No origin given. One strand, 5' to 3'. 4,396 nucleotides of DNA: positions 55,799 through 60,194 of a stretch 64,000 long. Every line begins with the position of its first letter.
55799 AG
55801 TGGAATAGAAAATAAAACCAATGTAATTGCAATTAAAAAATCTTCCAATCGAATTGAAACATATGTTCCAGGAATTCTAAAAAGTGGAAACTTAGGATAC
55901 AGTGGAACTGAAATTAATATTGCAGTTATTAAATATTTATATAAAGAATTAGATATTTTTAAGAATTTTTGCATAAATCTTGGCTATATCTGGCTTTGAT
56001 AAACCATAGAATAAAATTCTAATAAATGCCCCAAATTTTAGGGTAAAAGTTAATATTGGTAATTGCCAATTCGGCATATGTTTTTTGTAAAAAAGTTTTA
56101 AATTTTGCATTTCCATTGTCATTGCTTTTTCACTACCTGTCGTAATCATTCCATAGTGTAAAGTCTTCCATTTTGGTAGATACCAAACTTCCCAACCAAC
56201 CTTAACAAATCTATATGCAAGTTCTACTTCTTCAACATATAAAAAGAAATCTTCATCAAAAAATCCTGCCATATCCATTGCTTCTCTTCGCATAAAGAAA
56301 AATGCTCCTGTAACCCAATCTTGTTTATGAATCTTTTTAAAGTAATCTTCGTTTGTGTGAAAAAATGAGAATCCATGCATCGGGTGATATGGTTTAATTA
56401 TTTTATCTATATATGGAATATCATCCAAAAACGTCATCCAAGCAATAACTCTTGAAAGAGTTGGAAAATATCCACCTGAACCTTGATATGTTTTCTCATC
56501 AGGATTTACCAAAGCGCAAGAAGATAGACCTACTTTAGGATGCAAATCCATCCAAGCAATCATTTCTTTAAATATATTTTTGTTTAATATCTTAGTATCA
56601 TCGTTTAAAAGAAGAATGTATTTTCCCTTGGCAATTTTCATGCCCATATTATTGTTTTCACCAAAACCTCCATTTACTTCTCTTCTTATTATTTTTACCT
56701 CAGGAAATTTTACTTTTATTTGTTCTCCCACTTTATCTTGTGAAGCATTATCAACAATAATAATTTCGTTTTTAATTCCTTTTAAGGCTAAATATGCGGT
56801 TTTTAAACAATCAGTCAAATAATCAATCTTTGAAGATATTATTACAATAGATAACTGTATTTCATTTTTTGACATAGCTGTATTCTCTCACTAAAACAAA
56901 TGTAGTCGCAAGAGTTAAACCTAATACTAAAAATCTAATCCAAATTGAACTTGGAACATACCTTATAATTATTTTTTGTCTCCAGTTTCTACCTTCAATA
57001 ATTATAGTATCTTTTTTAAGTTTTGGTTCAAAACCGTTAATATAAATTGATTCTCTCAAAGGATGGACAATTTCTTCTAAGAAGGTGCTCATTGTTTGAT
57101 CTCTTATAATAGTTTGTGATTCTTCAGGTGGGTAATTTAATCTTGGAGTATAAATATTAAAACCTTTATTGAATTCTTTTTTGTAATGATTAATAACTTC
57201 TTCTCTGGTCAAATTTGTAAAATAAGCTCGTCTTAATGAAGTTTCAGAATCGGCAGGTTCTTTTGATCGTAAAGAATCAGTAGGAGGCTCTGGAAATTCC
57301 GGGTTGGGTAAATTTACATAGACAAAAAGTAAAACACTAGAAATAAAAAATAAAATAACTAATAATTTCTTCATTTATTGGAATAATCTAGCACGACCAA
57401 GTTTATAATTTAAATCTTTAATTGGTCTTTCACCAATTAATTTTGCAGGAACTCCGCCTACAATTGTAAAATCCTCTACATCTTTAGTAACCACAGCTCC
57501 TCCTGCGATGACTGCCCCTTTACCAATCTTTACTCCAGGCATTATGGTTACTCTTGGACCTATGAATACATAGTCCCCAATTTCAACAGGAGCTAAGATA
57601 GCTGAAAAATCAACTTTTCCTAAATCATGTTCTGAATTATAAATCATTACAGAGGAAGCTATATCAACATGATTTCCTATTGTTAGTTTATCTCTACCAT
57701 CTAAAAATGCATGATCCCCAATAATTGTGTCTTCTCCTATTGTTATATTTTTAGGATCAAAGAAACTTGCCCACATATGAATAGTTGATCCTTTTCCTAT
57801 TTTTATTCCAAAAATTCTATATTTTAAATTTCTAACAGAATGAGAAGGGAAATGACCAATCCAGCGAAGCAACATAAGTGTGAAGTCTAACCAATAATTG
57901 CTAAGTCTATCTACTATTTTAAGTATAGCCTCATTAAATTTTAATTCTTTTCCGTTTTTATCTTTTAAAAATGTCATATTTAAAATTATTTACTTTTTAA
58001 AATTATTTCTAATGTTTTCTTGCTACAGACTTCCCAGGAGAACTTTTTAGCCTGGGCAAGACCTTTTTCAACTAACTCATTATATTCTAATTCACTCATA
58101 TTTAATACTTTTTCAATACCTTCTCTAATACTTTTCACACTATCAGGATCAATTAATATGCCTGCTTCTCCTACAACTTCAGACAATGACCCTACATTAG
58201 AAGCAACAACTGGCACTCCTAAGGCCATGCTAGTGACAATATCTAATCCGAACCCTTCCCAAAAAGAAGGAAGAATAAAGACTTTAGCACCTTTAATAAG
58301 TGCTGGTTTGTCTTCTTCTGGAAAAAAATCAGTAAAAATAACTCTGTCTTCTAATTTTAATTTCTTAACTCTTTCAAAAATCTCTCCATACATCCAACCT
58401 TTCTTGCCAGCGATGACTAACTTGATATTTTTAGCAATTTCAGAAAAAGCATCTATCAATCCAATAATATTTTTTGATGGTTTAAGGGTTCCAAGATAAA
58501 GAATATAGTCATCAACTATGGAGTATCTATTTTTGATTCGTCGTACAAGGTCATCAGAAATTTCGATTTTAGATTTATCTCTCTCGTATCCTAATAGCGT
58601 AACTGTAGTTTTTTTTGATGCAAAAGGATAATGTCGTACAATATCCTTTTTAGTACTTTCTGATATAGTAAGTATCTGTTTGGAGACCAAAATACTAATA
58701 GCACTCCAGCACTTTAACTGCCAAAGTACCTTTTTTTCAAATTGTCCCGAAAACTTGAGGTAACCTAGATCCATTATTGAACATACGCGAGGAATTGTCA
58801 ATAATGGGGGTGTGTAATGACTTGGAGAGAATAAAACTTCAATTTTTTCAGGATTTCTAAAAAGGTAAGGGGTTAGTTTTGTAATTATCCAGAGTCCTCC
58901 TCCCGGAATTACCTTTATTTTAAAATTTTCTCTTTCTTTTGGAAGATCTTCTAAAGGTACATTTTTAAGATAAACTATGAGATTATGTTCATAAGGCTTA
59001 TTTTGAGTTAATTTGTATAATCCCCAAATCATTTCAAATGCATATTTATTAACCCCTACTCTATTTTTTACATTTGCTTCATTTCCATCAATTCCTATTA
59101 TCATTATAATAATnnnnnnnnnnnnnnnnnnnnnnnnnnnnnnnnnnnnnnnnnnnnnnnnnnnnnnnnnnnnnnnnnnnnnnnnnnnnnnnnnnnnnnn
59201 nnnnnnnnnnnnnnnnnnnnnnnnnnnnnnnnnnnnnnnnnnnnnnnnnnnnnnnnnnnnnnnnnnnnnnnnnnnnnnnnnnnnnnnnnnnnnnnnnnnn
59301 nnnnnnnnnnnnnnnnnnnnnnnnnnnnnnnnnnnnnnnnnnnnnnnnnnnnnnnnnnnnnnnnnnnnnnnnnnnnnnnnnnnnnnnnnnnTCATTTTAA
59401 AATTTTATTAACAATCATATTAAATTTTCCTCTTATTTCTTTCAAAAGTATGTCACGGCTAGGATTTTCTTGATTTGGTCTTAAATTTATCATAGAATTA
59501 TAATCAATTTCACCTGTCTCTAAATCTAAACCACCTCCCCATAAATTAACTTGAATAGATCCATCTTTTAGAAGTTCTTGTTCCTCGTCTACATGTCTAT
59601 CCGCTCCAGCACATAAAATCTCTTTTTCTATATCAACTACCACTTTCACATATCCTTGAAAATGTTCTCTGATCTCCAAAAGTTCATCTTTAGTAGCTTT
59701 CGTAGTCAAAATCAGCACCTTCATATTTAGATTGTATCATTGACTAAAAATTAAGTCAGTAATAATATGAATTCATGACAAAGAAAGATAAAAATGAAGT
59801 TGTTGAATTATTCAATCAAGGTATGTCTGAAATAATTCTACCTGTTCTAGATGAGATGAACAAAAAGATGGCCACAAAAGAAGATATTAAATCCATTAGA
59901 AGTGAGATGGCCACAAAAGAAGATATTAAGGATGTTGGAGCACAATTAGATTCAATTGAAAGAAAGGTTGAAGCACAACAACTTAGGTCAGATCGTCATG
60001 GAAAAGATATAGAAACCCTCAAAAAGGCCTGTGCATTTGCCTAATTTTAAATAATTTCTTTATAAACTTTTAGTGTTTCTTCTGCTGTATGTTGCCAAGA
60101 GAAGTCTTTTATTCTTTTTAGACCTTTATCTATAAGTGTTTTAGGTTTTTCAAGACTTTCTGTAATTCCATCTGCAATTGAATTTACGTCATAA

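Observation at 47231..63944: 17-kb Wzx/Wzy-type glycan biosynthesis island with three GT-C (ArnT/PMT-like) enzymes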

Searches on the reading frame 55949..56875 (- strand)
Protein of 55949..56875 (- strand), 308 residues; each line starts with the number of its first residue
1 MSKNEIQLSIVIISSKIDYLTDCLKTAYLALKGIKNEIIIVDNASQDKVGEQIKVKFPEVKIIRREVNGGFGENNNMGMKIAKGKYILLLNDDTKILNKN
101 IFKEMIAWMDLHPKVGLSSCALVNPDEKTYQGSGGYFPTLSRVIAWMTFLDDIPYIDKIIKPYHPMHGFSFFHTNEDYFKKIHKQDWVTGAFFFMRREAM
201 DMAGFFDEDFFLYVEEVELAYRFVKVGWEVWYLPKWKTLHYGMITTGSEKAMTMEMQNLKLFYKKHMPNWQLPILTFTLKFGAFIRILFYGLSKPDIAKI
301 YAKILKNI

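Call 3: search_protein_families(library=pfam, proteins=[window:55949-56875:-], max_evalue=0.01)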
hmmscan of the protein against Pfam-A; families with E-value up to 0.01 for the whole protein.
window:55949-56875:- (308 aa): 4 families
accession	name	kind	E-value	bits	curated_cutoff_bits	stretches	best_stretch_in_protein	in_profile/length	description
PF00535.33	Glycos_transf_2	-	2.4e-15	57.3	23.3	1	17-126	10-121/168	Glycosyl transferase family 2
PF13641.12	Glyco_tranf_2_3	-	4.8e-10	40.3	27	1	9-241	4-212/230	Glycosyltransferase like family 2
PF13632.12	Glyco_trans_2_3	-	8.2e-06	26.2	27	1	86-234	1-117/198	Glycosyl transferase family group 2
PF13712.12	Glyco_tranf_2_5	-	0.0041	17.3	27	1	73-117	43-87/210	Glycosyltransferase like family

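Call 8: search_protein_families(library=ncbifam, proteins=[window:55949-56875:-], max_evalue=1)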
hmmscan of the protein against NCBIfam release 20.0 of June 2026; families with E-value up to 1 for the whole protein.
window:55949-56875:- (308 aa): 19 families
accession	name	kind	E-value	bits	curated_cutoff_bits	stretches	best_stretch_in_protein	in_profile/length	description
TIGR03965.1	mycofact_glyco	equivalog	4.9e-12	45.5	280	2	15-127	84-196/467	mycofactocin biosynthesis glycosyltransferase MftF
TIGR01556.1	rhamnosyltran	subfamily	7.9e-11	41.7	200.55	2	23-110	9-99/281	rhamnosyltransferase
NF041875.1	EPS_EpsD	equivalog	1.2e-10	41.3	370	2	32-98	27-94/325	exopolysaccharide biosynthesis glycosyltransferase EpsD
NF038302.1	EPS_HpsE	equivalog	5.9e-10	38.6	300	2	20-119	19-121/307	hormogonium polysaccharide biosynthesis glycosyltransferase HpsE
TIGR03937.1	PgaC_IcaA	equivalog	6.3e-09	35.3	422.3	1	19-116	59-157/407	poly-beta-1,6-N-acetyl-D-glucosamine synthase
NF007482.0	PRK10073.1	equivalog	1.1e-07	31.2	423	1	2-106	2-107/334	glycosyltransferase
NF038299.1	EPS_HpsN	equivalog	1.8e-06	27.1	425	1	19-267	19-247/317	hormogonium polysaccharide biosynthesis glycosyltransferase HpsN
TIGR04283.1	glyco_like_mftF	equivalog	9.5e-06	25.4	182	1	20-109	14-97/221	TIGR04283 family arsenosugar biosynthesis glycosyltransferase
NF047683.1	TeichurnBiosyTuaG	equivalog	4.7e-05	23.2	400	1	35-104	35-107/252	teichuronic acid biosynthesis protein TuaG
NF050113.1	gal_furan_GlfT1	equivalog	6.4e-05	22.4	330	1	9-227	3-193/290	galactofuranosyltransferase GlfT1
TIGR04440.1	glyco_TIGR04440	domain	0.00014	21.7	70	1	17-127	12-124/215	TIGR00180 family glycosyltransferase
NF050050.1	ProtGlycPglI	equivalog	0.00017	21.1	500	1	35-102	31-102/306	GalNAc(5)-diNAcBac-PP-undecaprenol beta-1,3-glucosyltransferase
TIGR04195.1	S_glycosyl_SunS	equivalog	0.00023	20.1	350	1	23-102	71-151/421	SunS family peptide S-glycosyltransferase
NF053739.1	GlytfEpsEBac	equivalog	0.0023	17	450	1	36-133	31-131/265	glycosyltransferase EpsE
NF010939.0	PRK14359.1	equivalog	0.012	14.2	592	1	33-125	42-131/430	bifunctional UDP-N-acetylglucosamine diphosphorylase/glucosamine-1-phosphate N-acetyltransferase GlmU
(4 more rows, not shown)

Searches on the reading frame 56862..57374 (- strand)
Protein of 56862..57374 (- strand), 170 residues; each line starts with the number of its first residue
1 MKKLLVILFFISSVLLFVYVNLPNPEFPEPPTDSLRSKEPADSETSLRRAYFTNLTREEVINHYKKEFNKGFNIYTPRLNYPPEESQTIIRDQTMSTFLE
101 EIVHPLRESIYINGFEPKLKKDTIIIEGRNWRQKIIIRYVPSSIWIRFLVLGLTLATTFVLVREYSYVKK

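Call 4: search_protein_families(library=pfam, proteins=[window:56862-57374:-], max_evalue=0.01)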
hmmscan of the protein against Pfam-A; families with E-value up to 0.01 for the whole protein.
window:56862-57374:- (170 aa): 0 families

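Call 7: search_protein_families(library=pfam, proteins=[window:56862-57374:-], max_evalue=10)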
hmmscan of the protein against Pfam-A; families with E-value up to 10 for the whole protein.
window:56862-57374:- (170 aa): 0 families

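Call 8: search_protein_families(library=ncbifam, proteins=[window:56862-57374:-], max_evalue=1)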
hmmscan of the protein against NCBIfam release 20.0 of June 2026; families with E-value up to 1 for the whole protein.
window:56862-57374:- (170 aa): 0 families

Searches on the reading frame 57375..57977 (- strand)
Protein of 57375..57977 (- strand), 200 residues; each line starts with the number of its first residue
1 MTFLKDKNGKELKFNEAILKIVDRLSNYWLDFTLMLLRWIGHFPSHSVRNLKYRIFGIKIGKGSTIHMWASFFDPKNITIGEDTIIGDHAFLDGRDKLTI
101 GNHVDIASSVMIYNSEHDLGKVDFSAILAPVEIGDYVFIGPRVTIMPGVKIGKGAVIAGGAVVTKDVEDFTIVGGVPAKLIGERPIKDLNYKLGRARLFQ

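Call 4: search_protein_families(library=pfam, proteins=[window:57375-57977:-], max_evalue=0.01)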
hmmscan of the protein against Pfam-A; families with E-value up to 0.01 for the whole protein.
window:57375-57977:- (200 aa): 4 families
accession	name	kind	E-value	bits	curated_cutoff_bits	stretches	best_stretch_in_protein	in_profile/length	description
PF00132.30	Hexapep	-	2.3e-17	62.3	27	1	131-165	2-36/36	Bacterial transferase hexapeptide (six repeats)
PF14602.12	Hexapep_2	-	6.3e-10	39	27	1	130-165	1-34/34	Hexapeptide repeat of succinyl-transferase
PF25084.1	LbH_EIF2B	-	0.0002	21.7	54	1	76-167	20-103/105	EIF2B subunit epsilon LbH domain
PF25087.1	GMPPB_C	-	0.0047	17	39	0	131-163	11-43/110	GMPPB C-terminal domain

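Call 8: search_protein_families(library=ncbifam, proteins=[window:57375-57977:-], max_evalue=1)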
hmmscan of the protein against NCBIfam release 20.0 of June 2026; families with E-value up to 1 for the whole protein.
window:57375-57977:- (200 aa): 49 families (the best 25 are shown)
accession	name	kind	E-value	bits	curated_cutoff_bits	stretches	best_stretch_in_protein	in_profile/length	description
NF007797.0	PRK10502.1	subfamily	2.5e-29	102.2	192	1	29-185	25-180/183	WcaF family extracellular polysaccharide biosynthesis acetyltransferase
NF038307.1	EPS_acetyl_HpsU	equivalog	7.4e-20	71.3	305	1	43-179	37-173/178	hormogonium polysaccharide biosynthesis acetyltransferase HpsU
TIGR03308.1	phn_thr-fam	hypoth_equivalog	9.3e-20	71.3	201.65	1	130-191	108-169/204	phosphonate metabolim protein, transferase hexapeptide repeat family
TIGR03532.1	DapD_Ac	equivalog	3.3e-19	69.4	231.75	1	59-183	100-213/231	2,3,4,5-tetrahydropyridine-2,6-dicarboxylate N-acetyltransferase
NF000311.1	Vat_ABCDEFH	equivalog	4.6e-18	65.5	300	1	131-187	111-167/201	Vat family streptogramin A O-acetyltransferase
NF058585.1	HptprglPActTf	PfamEq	7.5e-18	64.7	300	2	128-184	104-160/172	heptaprenylglyceryl phosphate O-acetyltransferase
TIGR04008.1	WcaF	equivalog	1.3e-17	64.3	326.3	1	47-184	41-178/180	colanic acid biosynthesis acetyltransferase WcaF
NF007499.0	PRK10092.1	equivalog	2.1e-17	63.5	314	1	97-181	93-180/183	maltose O-acetyltransferase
NF007240.0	PRK09677.1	equivalog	3.5e-16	59.2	243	1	49-183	39-183/192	putative lipopolysaccharide biosynthesis O-acetyl transferase WbbJ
NF033468.1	stregram_VatI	exception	7.4e-16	58.5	415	1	132-184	114-166/208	streptogramin A O-acetyltransferase Vat(I)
NF000101.1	stregram_VatA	exception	4.6e-15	55.9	450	1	130-184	118-172/219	streptogramin A O-acetyltransferase Vat(A)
NF000097.1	stregram_VatC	exception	5.6e-15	55.8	425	1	131-187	119-175/212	streptogramin A O-acetyltransferase Vat(C)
NF000490.1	chloram_CatB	equivalog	1.7e-14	53.6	350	1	133-184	113-164/210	type B chloramphenicol O-acetyltransferase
NF000504.1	stregram_VatH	exception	2e-14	54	475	1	130-184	117-171/216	streptogramin A O-acetyltransferase Vat(H)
TIGR03570.1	NeuD_NnaD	subfamily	2.4e-14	53.4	160.8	1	76-179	98-202/202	NeuD/PglB/VioB family sugar acetyltransferase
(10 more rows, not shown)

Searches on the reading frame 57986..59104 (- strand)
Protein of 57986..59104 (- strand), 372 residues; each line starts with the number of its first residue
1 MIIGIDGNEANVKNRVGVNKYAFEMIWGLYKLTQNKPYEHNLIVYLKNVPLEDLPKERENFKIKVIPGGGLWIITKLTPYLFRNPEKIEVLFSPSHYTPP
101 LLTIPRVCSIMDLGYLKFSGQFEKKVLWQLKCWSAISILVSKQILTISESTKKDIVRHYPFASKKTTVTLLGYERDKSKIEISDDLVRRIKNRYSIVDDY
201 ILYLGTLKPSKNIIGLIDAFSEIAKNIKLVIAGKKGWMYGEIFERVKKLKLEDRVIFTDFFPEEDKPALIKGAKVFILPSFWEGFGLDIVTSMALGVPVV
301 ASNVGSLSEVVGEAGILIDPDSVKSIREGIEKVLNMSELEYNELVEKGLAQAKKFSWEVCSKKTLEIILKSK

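Call 4: search_protein_families(library=pfam, proteins=[window:57986-59104:-], max_evalue=0.01)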
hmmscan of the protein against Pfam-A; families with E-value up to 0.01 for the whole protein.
window:57986-59104:- (372 aa): 3 families
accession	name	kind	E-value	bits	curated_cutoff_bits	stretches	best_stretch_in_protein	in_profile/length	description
PF00534.26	Glycos_transf_1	-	1.6e-34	119.4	26.4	1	199-339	16-161/172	Glycosyl transferases group 1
PF13692.12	Glyco_trans_1_4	-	2.4e-30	106.1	27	1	200-335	3-141/142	Glycosyl transferases group 1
PF20706.3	GT4-conflict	-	9e-06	25.4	26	1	224-304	230-313/385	Family 4 Glycosyltransferase in conflict systems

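Call 83: search_protein_families(library=ncbifam, proteins=[window:57986-59104:-], max_evalue=0.00001)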
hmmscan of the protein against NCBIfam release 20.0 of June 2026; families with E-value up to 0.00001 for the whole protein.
window:57986-59104:- (372 aa): 26 families (the best 25 are shown)
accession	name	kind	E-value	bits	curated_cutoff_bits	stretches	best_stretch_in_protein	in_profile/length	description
TIGR02149.1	glgA_Coryne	subfamily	6.8e-24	84.7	302.4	1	129-368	132-387/391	glycogen synthase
TIGR04047.1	MSMEG_0565_glyc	hypoth_equivalog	3.9e-23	82.1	259.85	1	130-366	128-369/373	MSMEG_0565 family glycosyltransferase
NF041010.1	glycosy_Agl16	equivalog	3.8e-18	65.5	575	1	193-367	174-347/352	glycosylation protein Agl16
NF050063.1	ProtGlycPglJ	equivalog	1.3e-17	64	500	1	142-366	144-361/363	N-acetylgalactosamine-N,N'-diacetylbacillosaminyl-diphospho-undecaprenol 4-alpha-N-acetylgalactosaminyltransferase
TIGR03999.1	thiol_BshA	equivalog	6.8e-17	61.4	273.7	1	137-358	141-360/375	N-acetyl-alpha-D-glucosaminyl L-malate synthase BshA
NF038295.1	EPS_HpsP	equivalog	2e-16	60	550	1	168-367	180-383/388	hormogonium polysaccharide biosynthesis glycosyltransferase HpsP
TIGR03449.1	mycothiol_MshA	equivalog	2.1e-16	59.8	462.5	1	153-366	177-398/406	D-inositol-3-phosphate glycosyltransferase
NF047684.1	TeichurnBiosyTuaC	equivalog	2.3e-16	59.7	550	1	141-351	165-367/391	teichuronic acid biosynthesis protein TuaC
TIGR04157.1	glyco_rSAM_CFB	subfamily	1.6e-15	57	400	1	141-346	170-366/406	TIGR04157 family glycosyltransferase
TIGR03088.1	stp2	hypoth_equivalog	2e-15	56.7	409.05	1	207-362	203-364/374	TIGR03088 family PEP-CTERM/XrtA system glycosyltransferase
NF038298.1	EPS_HpsO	equivalog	3.3e-14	52.5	575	1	152-365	157-381/388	hormogonium polysaccharide biosynthesis glycosyltransferase HpsO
NF041876.1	EPS_EpsE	equivalog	7.3e-14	51.8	400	1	205-340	221-365/389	exopolysaccharide biosynthesis GT4 family glycosyltransferase EpsE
NF046085.1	XrtY_assoc_Gly1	equivalog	3.8e-12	45.8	400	1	138-337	158-350/387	XrtY-associated glycosyltransferase XYAG1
NF047880.1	glyco_SdgA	exception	1.7e-11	43.4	800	1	198-367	315-486/488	serine-aspartate repeat adhesin O-glycosyltransferase SdgA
NF012028.0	PRK15484.1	subfamily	1.9e-11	43.7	618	1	198-365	193-372/380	lipopolysaccharide N-acetylglucosaminyltransferase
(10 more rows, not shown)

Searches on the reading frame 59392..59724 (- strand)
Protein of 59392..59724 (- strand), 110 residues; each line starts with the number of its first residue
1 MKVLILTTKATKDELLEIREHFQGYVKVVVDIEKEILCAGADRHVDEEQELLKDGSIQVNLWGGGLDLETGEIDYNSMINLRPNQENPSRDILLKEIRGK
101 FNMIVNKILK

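Call 4: search_protein_families(library=pfam, proteins=[window:59392-59724:-], max_evalue=0.01)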
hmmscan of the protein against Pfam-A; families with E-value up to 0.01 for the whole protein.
window:59392-59724:- (110 aa): 1 family
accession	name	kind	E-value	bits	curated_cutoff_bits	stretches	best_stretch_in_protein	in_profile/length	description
PF18924.5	DUF5674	-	9.5e-27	93.6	27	1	5-107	2-108/109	Protein of unknown function (DUF5674)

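Call 83: search_protein_families(library=ncbifam, proteins=[window:59392-59724:-], max_evalue=0.00001)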
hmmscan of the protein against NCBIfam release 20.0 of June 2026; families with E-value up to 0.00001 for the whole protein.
window:59392-59724:- (110 aa): 0 families

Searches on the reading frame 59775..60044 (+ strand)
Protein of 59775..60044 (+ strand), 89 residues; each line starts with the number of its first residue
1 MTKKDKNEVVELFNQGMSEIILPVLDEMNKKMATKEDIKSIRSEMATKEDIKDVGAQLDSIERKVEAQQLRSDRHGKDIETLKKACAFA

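Call 4: search_protein_families(library=pfam, proteins=[window:59775-60044:+], max_evalue=0.01)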
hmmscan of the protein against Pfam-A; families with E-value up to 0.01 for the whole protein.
window:59775-60044:+ (89 aa): 0 families

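Call 7: search_protein_families(library=pfam, proteins=[window:59775-60044:+], max_evalue=10)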
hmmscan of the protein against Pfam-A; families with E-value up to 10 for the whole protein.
window:59775-60044:+ (89 aa): 4 families
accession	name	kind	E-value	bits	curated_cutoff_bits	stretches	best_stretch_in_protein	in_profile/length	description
PF04210.18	MtrG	-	0.035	14.5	27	1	45-69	6-30/64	Tetrahydromethanopterin S-methyltransferase, subunit G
PF01025.24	GrpE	-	0.051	13.7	25.8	2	2-44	48-93/165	GrpE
PF09429.15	Wbp11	-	0.084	13.7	24.3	1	34-84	22-71/78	WW domain binding protein 11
PF09710.15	Trep_dent_lipo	-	0.19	11.1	25.3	1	2-66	30-94/397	Treponema clustered lipoprotein (Trep_dent_lipo)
